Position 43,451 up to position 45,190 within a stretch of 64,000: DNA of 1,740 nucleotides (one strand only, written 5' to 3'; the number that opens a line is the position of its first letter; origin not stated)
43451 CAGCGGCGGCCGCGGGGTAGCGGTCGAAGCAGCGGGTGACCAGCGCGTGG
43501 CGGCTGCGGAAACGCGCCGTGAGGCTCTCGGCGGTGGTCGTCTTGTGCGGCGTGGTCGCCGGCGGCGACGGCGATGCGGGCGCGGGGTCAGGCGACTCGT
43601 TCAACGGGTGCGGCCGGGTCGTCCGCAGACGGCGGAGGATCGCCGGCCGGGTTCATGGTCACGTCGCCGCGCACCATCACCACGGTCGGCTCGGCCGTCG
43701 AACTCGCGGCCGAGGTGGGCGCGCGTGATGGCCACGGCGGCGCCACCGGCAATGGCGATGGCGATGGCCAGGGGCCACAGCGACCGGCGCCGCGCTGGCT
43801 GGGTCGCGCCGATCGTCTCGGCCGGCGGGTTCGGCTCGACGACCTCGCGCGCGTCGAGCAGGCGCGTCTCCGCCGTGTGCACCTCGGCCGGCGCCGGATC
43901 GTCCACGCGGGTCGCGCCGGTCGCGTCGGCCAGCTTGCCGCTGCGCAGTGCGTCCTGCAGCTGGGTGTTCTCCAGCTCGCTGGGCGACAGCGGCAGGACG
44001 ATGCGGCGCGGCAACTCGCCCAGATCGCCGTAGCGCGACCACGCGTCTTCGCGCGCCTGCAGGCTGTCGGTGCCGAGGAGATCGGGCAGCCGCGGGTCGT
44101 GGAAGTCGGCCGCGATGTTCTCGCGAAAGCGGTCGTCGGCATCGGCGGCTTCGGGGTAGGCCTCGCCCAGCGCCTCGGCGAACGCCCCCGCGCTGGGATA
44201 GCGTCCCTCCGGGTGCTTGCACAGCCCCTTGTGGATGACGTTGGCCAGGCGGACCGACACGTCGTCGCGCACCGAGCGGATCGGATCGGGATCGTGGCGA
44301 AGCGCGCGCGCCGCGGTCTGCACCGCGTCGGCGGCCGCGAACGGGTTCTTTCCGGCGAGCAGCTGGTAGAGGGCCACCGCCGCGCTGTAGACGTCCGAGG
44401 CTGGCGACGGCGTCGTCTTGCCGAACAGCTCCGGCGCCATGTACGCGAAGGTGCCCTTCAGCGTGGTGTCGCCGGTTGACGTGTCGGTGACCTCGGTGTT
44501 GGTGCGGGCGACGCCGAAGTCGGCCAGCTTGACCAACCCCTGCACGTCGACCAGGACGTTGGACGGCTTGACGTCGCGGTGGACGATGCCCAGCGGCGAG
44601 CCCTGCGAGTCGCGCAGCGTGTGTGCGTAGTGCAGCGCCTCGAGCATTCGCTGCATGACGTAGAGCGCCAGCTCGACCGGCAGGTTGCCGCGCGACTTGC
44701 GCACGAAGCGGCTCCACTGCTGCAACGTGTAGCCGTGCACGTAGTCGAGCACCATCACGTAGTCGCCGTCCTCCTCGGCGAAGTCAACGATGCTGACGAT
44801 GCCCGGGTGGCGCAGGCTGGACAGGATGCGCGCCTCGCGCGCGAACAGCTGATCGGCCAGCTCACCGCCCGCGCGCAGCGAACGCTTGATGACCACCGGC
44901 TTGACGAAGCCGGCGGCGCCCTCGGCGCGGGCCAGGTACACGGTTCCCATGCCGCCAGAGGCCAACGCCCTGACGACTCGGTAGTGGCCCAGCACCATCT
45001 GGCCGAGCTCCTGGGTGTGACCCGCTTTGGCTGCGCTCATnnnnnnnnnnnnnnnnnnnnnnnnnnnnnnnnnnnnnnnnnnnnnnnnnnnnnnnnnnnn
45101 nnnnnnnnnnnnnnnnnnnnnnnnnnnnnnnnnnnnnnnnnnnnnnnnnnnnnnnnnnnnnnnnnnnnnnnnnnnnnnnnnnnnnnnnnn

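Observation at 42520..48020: Five-gene minus-strand operon in which every junction is a 4-nt start/stop overlap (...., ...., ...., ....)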

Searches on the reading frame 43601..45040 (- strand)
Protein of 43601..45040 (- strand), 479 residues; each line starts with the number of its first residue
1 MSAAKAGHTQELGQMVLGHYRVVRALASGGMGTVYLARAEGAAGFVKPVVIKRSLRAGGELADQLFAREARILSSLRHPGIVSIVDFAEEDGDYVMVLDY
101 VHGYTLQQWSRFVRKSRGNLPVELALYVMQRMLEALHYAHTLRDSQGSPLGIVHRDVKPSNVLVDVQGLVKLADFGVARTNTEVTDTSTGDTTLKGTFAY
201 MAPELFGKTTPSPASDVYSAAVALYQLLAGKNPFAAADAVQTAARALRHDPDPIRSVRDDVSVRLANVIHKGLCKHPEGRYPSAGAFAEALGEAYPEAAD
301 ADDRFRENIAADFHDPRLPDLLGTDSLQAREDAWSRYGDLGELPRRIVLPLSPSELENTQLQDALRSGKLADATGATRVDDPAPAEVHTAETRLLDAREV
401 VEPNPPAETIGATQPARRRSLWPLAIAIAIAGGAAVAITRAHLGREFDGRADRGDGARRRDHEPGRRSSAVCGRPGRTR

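Call 3: search_protein_families(library=pfam, proteins=[window:43601-45040:-], max_evalue=0.1)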
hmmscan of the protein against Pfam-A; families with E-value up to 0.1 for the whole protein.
window:43601-45040:- (479 aa): 4 families
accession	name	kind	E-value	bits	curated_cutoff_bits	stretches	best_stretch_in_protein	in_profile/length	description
PF00069.31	Pkinase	-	1.1e-41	143.5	31.7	1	20-281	1-252/263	Protein kinase domain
PF07714.23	PK_Tyr_Ser-Thr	-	6.3e-29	101.5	23.1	1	23-280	4-248/258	Protein tyrosine and serine/threonine kinase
PF01636.29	APH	-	0.0078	16.4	23.2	1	117-169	136-188/239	Phosphotransferase enzyme family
PF03109.22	ABC1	-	0.0091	15.6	22.9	1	95-183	144-219/244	ABC1 atypical kinase-like domain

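Call 4: search_protein_families(library=ncbifam, proteins=[window:43601-45040:-], max_evalue=0.1)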
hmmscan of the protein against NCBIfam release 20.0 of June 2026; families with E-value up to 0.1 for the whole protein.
window:43601-45040:- (479 aa): 20 families
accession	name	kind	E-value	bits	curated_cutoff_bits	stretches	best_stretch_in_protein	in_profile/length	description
NF033483.0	PknB_PASTA_kin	equivalog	3e-62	211.4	450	1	13-305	2-279/563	Stk1 family PASTA domain-containing Ser/Thr kinase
NF052427.1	StpK7MSMEG_1200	equivalog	1.4e-43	149.3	900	1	16-295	5-269/601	serine/threonine protein kinase StpK7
NF047741.1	antiphage_MADS6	equivalog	6.2e-39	134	460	2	151-303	319-469/612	methylation-associated defense system protein kinase MAD6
NF009651.0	PRK13184.1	equivalog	4.9e-28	97.6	839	1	18-291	2-287/932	serine/threonine-protein kinase PknD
NF038150.1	lanthi_synth_IV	equivalog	4.1e-26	91.5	650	1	12-308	183-470/851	class IV lanthionine synthetase LanL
TIGR03903.1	TOMM_kin_cyc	equivalog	4.5e-24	84.4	705.75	1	61-290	20-243/1267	TOMM system kinase/cyclase fusion protein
NF033442.0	BREX_PglW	equivalog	1.4e-22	79.3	990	1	51-302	241-494/1391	BREX system serine/threonine kinase PglW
NF053615.1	SerThrKinAfsKStmc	equivalog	1.2e-17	63.9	1300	1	17-259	12-237/809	protein serine/threonine kinase AfsK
NF038151.1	lanthi_synth_III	equivalog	3.4e-15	55.5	575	1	18-342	220-532/833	class III lanthionine synthetase LanKC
NF043056.1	T4SS_LegK1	equivalog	1.4e-10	40.4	550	1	146-224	204-280/516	Dot/Icm T4SS effector kinase LegK1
NF011463.0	PRK14879.1-4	equivalog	1.4e-06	27.9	188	1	23-187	20-169/237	Kae1-associated kinase Bud32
NF041408.1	XopAU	subfamily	4e-05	23.4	450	1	150-229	347-416/498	XopAU family type III secretion system effector serine/threonine kinase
TIGR03724.2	arch_bud32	equivalog_domain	4.3e-05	23.1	125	1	67-199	41-152/193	KEOPS complex kinase/ATPase Bud32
NF058632.1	SerThrKinPrkT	equivalog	0.00095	18.3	280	1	17-166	20-152/322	serine/threonine protein kinase PrkT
NF007174.0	PRK09605.1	equivalog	0.0042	15.6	447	1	65-198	382-493/535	bifunctional N(6)-L-threonylcarbamoyladenine synthase/serine/threonine protein kinase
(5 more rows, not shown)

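Call 5: find_encoding_contigs(protein=window:43601-45040:-, flank=10000, max_places=4)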
Protein window:43601-45040:- (479 aa): no gene with exactly this product is on record in the collection.

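Call 81: list_cluster_members(proteins=[P0030, P0001, window:43601-44998:-, window:48121-50220:+])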
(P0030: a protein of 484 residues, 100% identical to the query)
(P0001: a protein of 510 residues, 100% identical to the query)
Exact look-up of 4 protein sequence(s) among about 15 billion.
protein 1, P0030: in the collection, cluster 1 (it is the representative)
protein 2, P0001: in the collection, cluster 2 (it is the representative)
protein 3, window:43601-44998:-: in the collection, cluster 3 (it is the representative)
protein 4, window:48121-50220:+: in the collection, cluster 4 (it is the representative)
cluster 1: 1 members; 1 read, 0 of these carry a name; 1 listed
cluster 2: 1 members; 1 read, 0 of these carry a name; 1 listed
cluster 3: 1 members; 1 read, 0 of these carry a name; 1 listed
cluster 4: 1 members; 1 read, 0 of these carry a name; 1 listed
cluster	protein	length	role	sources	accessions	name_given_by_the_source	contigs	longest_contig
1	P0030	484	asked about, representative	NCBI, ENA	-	-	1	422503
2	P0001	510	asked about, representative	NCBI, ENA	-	-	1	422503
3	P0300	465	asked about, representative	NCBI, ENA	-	-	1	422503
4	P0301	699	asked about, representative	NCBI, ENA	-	-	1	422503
